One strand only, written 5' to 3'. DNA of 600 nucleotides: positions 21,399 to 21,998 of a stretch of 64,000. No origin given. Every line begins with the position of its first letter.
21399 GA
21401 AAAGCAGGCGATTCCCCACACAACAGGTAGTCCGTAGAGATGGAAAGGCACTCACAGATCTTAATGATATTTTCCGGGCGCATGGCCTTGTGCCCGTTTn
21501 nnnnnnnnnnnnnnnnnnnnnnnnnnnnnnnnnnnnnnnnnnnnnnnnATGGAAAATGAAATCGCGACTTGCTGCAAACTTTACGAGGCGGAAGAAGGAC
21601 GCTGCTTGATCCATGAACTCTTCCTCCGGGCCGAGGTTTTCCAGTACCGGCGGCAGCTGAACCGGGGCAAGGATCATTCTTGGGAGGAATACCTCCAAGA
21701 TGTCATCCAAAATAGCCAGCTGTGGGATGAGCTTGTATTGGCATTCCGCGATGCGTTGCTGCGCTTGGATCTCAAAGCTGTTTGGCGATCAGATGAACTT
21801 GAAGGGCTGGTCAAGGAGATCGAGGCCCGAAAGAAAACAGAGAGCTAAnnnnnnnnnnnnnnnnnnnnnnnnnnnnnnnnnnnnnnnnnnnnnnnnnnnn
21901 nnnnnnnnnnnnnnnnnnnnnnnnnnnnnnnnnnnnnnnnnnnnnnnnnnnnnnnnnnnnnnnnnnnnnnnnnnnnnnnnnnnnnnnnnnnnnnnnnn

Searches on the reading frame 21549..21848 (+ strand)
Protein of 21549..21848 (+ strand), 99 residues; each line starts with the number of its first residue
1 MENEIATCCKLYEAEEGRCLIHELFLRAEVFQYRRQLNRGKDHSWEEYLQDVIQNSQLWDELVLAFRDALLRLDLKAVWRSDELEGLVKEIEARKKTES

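Call 11: search_protein_families(library=pfam, proteins=[window:21549-21848:+])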
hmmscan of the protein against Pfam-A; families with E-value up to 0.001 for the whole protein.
window:21549-21848:+ (99 aa): 0 families

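Call 28: search_protein_families(library=ncbifam, proteins=[window:21549-21845:+], max_evalue=0.01)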
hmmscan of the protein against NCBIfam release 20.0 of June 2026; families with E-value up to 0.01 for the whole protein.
window:21549-21845:+ (99 aa): 1 family
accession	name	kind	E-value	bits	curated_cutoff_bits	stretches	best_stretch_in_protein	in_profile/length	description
NF047326.1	lp1_17_inhib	equivalog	0.00065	20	80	1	36-83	71-117/118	recombination system host exonuclease inhibitor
